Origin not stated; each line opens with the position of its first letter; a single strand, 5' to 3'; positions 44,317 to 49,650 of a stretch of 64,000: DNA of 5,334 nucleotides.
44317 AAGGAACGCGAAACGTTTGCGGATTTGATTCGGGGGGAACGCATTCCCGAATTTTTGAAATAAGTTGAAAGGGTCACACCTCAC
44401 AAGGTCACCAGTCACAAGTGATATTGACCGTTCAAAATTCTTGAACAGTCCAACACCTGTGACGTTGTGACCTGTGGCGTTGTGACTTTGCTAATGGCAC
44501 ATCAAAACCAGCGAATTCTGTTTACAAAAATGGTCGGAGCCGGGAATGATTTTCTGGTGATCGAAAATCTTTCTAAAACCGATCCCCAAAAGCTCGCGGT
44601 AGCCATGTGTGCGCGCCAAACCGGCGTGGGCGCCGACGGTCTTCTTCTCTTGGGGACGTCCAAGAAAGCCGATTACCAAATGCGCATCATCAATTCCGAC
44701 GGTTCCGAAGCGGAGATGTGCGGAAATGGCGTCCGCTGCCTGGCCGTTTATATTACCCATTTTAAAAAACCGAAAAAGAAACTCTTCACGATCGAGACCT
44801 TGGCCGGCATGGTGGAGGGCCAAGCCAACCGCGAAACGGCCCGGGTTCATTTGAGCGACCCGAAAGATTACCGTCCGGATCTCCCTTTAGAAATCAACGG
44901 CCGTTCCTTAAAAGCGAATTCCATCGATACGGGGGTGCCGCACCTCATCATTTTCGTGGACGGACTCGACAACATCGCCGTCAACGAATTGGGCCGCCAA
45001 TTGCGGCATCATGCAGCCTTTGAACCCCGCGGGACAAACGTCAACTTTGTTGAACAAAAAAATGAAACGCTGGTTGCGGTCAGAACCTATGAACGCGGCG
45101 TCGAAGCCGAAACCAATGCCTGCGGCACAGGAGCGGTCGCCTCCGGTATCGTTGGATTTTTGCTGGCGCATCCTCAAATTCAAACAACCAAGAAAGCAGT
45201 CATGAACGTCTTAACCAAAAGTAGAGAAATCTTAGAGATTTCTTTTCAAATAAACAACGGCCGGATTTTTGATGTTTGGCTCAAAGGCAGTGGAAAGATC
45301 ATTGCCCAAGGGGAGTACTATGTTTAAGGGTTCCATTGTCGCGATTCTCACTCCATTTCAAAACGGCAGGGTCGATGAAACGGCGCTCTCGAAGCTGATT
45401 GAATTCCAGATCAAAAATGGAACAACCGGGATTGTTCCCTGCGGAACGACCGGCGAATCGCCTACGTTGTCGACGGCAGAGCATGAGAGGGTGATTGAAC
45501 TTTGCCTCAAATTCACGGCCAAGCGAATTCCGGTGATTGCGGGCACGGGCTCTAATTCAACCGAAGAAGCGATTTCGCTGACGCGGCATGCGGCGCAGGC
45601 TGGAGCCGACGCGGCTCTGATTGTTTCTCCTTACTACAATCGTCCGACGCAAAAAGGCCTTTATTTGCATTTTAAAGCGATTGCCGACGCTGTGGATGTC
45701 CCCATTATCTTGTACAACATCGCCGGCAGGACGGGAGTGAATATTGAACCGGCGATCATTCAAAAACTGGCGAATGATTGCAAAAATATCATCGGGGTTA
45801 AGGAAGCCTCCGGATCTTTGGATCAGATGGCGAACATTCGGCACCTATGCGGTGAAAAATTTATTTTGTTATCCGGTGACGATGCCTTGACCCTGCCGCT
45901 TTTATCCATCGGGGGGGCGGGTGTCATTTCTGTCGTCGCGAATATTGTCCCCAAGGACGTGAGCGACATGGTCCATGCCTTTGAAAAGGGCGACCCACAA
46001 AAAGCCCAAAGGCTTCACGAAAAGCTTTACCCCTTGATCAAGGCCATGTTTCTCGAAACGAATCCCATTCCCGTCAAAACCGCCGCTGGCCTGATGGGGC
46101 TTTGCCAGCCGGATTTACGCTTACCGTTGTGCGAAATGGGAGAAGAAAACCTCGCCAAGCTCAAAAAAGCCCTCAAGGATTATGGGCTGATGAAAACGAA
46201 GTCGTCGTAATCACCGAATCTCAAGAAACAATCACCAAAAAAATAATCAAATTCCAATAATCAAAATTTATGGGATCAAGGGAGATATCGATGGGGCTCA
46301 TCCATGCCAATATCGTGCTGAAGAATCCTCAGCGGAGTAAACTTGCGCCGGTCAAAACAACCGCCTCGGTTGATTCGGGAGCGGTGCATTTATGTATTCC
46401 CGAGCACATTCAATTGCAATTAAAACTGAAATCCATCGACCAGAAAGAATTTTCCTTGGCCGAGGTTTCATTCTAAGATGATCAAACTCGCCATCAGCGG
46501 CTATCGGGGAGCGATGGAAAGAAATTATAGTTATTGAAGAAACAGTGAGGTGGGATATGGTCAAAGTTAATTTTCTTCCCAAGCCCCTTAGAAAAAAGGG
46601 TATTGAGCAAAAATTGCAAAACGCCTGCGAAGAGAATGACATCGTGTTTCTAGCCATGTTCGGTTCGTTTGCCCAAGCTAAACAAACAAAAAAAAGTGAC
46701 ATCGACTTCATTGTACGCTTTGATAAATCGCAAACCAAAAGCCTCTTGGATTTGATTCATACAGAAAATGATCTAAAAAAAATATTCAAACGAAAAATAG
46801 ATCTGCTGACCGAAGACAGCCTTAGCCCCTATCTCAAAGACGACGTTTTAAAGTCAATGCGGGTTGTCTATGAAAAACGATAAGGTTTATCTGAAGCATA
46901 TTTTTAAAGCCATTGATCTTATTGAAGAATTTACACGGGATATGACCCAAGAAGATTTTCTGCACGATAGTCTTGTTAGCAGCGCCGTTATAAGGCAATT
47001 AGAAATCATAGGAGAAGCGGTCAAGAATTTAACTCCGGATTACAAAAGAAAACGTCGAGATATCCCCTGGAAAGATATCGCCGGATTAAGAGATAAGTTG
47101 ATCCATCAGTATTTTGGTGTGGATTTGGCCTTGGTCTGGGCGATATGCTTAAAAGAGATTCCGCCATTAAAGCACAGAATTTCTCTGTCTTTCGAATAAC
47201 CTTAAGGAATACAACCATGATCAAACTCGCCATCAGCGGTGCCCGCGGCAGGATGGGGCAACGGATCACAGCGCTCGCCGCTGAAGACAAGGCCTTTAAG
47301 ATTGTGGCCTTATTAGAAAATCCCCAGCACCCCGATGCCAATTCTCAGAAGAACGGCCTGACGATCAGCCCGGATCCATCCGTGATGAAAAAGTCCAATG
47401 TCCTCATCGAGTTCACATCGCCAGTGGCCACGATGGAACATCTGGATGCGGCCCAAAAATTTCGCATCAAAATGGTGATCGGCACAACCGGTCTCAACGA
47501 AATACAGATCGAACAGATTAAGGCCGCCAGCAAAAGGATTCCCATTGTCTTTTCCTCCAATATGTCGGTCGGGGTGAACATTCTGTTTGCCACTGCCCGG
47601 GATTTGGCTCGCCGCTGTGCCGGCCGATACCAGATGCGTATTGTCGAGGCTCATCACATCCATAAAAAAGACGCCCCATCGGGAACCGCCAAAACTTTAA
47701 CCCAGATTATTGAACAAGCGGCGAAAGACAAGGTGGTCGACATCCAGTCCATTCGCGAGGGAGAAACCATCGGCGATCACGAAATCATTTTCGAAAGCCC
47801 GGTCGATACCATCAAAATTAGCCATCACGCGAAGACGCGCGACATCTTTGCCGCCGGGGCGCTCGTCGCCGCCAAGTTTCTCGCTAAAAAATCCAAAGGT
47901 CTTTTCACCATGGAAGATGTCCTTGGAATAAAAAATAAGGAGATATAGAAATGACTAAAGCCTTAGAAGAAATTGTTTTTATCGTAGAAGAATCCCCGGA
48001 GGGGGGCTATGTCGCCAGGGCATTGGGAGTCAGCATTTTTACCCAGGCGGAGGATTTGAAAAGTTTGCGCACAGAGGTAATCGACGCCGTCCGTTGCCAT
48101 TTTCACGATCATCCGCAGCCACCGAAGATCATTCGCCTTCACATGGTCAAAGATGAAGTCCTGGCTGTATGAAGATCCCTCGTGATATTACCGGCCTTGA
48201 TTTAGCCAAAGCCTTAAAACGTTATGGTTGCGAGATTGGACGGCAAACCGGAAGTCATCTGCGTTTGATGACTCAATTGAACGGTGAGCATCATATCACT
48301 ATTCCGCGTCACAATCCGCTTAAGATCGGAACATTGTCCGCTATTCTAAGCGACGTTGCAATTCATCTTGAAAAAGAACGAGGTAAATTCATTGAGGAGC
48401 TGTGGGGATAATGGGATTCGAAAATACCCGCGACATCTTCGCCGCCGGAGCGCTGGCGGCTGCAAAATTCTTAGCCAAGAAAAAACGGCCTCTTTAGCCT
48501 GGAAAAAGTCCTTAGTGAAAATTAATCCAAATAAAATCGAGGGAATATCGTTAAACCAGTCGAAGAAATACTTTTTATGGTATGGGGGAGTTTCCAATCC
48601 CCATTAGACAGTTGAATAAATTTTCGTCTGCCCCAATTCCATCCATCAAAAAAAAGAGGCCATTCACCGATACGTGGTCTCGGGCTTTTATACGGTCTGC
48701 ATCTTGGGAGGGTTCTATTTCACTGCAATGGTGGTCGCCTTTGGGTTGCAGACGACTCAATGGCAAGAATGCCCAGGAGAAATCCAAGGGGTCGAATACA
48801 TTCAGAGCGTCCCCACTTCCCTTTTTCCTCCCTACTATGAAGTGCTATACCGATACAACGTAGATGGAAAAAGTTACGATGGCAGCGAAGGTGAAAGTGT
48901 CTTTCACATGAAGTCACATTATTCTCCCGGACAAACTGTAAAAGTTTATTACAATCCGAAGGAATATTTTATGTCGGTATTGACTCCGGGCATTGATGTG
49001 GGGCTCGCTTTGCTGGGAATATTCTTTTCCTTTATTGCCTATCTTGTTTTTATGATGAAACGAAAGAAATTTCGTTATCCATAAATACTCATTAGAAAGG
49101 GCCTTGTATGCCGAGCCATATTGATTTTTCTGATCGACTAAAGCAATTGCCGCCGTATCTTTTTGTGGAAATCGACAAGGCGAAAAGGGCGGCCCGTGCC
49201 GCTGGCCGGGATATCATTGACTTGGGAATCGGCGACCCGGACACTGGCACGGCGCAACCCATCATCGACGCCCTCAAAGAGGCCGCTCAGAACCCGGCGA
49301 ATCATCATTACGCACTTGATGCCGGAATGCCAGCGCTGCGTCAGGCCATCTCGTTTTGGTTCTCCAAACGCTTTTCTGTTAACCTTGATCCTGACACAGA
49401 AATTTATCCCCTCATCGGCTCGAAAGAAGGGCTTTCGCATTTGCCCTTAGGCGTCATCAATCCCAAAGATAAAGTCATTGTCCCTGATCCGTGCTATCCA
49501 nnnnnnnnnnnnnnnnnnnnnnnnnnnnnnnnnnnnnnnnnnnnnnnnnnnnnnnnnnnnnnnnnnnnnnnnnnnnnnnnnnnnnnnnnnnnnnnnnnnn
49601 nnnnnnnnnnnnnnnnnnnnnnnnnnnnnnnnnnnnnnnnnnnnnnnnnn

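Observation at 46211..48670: Intact dapB bracketed by two toxin-antitoxin modules and by decayed copies of its own 5' and 3' ends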

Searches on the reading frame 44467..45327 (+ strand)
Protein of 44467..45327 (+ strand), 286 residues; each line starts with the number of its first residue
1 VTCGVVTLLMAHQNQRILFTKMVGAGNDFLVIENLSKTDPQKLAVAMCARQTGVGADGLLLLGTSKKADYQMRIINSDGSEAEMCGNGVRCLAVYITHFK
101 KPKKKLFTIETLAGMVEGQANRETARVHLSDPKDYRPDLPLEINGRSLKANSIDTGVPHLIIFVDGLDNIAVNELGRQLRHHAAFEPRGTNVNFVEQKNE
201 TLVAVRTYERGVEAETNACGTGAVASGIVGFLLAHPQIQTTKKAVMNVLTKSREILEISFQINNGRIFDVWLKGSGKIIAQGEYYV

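Call 3: search_protein_families(library=pfam, proteins=[window:44467-45327:+], max_evalue=0.01)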
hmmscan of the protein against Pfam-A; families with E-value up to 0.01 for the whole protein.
window:44467-45327:+ (286 aa): 2 families
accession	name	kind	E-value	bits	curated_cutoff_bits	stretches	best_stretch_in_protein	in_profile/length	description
PF01678.24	DAP_epimerase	-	6.9e-47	158.9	34.7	2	19-126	1-110/121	Diaminopimelate epimerase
PF02567.21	PhzC-PhzF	-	0.0077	16.2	27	0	19-133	4-119/281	Phenazine biosynthesis-like protein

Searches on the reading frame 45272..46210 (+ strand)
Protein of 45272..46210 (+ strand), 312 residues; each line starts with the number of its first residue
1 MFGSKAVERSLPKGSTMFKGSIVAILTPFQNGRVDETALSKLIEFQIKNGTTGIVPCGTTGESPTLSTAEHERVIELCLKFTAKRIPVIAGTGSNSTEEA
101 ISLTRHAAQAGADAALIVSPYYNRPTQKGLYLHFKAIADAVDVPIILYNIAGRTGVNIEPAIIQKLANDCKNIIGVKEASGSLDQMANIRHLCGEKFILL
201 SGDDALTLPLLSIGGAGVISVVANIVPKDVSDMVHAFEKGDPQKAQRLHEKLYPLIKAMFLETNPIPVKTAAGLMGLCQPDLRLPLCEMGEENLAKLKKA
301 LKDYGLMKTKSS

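Call 3: search_protein_families(library=pfam, proteins=[window:45320-46210:+], max_evalue=0.01)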
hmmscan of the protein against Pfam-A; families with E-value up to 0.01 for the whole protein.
window:45320-46210:+ (296 aa): 1 family
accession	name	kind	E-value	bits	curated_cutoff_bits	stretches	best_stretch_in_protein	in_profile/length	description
PF00701.28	DHDPS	-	4.7e-103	344.3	22.1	1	2-286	2-287/289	Dihydrodipicolinate synthetase family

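Call 31: find_encoding_contigs(protein=window:45272-46210:+, flank=5000, max_places=10)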
Protein window:45272-46210:+ (312 aa): 3 contigs read that carry it; 2 places shown.
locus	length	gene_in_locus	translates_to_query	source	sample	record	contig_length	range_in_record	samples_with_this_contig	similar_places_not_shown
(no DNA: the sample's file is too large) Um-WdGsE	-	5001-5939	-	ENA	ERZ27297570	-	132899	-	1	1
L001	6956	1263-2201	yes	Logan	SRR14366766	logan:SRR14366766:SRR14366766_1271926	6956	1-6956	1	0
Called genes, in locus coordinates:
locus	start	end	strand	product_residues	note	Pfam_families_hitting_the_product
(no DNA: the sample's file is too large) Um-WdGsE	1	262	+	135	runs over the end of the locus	-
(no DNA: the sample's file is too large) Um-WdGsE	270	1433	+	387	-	PF00764:Arginosuc_synth, PF20979:Arginosuc_syn_C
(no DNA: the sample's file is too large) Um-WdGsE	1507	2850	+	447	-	PF00206:Lyase_1, PF14698:ASL_C2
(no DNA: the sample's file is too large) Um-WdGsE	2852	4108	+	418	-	PF00278:Orn_DAP_Arg_deC, PF01168:Ala_racemase_N (weak), PF02784:Orn_Arg_deC_N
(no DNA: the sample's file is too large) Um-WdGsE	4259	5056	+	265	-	PF01678:DAP_epimerase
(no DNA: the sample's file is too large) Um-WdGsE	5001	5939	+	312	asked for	PF00701:DHDPS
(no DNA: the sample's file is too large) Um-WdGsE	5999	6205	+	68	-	-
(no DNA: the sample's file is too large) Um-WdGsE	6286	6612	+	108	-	PF01909:NTP_transf_2, PF18765:Polbeta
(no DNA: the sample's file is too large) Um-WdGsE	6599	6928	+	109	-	PF01934:HepT-like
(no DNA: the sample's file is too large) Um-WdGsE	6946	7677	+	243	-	PF01113:DapB_N, PF05173:DapB_C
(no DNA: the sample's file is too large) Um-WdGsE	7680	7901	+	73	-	-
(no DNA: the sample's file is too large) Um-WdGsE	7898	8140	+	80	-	PF07927:HicA_toxin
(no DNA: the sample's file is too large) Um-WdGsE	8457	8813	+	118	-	PF12158:DUF3592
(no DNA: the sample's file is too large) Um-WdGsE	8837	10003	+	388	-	PF00155:Aminotran_1_2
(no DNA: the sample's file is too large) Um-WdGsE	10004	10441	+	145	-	PF01288:HPPK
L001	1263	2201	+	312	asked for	PF00701:DHDPS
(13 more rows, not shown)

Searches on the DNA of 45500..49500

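Call 42: search_rna_families(source=window, start=45500, end=49500, threshold=evalue, max_evalue=1)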
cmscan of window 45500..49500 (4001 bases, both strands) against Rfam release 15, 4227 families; matches with E-value up to 1: 0.
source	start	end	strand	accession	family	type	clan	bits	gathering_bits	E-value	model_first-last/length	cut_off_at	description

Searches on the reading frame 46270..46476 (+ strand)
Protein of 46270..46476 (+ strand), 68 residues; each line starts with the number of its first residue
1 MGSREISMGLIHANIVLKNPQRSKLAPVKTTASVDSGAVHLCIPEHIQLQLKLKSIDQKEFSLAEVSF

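Call 3: search_protein_families(library=pfam, proteins=[window:46270-46476:+], max_evalue=0.01)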
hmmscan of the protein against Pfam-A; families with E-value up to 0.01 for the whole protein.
window:46270-46476:+ (68 aa): 0 families

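Call 28: search_protein_families(library=ncbifam, proteins=[window:46270-46476:+], max_evalue=10)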
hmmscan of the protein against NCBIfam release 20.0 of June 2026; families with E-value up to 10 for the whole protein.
window:46270-46476:+ (68 aa): 1 family
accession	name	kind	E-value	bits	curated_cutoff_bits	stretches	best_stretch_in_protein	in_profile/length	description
TIGR03698.1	clan_AA_DTGF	subfamily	2.1e-06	28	57.35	1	12-65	1-53/107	clan AA aspartic protease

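Call 33: search_protein_representatives(protein=window:46270-46473:+)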
Query: 68 residues. Proteins with E-value up to 0.001 (for the whole library): 378; up to 1e-10: 45; up to 1e-30: 0. The best 150 are listed.
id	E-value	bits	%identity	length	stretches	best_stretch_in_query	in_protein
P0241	9.5e-17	76.2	61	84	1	8-66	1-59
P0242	8.2e-15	70.1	58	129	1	8-66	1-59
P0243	9.7e-15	69.9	59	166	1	8-66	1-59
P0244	1.9e-14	68.9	61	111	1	8-64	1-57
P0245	1.3e-13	66.3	57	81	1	8-67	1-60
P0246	1.5e-13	66.2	56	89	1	4-65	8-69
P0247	2.2e-13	65.6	53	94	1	8-66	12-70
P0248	2.9e-13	65.2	58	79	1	8-64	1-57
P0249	6.3e-13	64.2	56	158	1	8-64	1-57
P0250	6.8e-13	64.1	49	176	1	2-66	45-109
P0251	7.2e-13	64.0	53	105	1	4-65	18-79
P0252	7.5e-13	63.9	58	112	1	9-65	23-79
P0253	9.1e-13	63.7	54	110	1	8-66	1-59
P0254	1.9e-12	62.7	49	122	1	4-66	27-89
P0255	2.6e-12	62.3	50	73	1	7-60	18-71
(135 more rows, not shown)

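Call 52: search_protein_families(library=padloc, proteins=[window:46291-46476:+], max_evalue=0.01)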
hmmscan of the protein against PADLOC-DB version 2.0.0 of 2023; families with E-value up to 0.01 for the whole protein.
window:46291-46476:+ (61 aa): 0 families

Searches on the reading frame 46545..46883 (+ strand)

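Call 3: search_protein_families(library=pfam, proteins=[window:46545-46883:+], max_evalue=0.01)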
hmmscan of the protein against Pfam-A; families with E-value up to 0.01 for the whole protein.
window:46545-46883:+ (112 aa): 3 families
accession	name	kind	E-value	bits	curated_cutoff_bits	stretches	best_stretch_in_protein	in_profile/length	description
PF18765.7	Polbeta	-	1e-15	58.1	26.9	1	22-111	1-90/93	Polymerase beta, Nucleotidyltransferase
PF01909.29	NTP_transf_2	-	2e-14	54.2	21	1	24-107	4-92/93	Nucleotidyltransferase domain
PF22600.2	MTPAP-like_central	-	0.00029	21.4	27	1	20-81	29-84/139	Poly(A) RNA polymerase, mitochondrial-like, central palm domain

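Call 28: search_protein_families(library=ncbifam, proteins=[window:46557-46883:+], max_evalue=10)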
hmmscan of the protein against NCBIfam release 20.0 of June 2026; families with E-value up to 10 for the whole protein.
window:46557-46883:+ (108 aa): 5 families
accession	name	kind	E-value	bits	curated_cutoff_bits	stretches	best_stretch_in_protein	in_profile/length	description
NF047752.1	MntA_antitoxin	equivalog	3.6e-15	55.7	60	1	26-107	4-83/106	type VII toxin-antitoxin system MntA family adenylyltransferase antitoxin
NF000119.1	linco_LnuF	exception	0.0022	17.3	450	1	12-57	3-48/273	lincosamide nucleotidyltransferase Lnu(F)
NF051895.1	anti_phage_HalB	equivalog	0.02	14.5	190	1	32-53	2-23/211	anti-phage Hailong system nucleotidyltransferase HalB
NF012212.1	ANT_9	subfamily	0.039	13.2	340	1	23-63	15-55/249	aminoglycoside nucleotidyltransferase ANT(9)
NF001265.0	PRK00227.1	equivalog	0.042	12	799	1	18-63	16-61/693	[protein-PII] uridylyltransferase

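Call 52: search_protein_families(library=padloc, proteins=[window:46557-46883:+], max_evalue=0.01)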
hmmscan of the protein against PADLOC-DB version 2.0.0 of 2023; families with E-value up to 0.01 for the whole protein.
window:46557-46883:+ (108 aa): 10 families
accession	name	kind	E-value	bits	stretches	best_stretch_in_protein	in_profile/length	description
PDLC04902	PDC-S09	-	1.2e-21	74.8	1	17-103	9-94/97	-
PDLC04904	PDC-S09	-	3e-21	73.6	1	17-102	13-96/104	-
PDLC04905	PDC-S09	-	1.7e-19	68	1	18-105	10-99/101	-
PDLC04906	PDC-S09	-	4.7e-19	66.6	1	17-102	12-96/98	-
PDLC04368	PDC-M05A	-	3.1e-06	25.1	1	15-81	91-156/201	-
PDLC04903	PDC-S09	-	6.7e-05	21.1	1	16-58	14-55/108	-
PDLC04372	PDC-M05A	-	0.00015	20.1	1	15-82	60-126/167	-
PDLC04907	PDC-S09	-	0.00068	17.7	1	14-62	12-60/114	-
PDLC04901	PDC-S09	-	0.00091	18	1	21-99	13-90/126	-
PDLC04778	PDC-M70A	-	0.0038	14.6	1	18-67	38-85/355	-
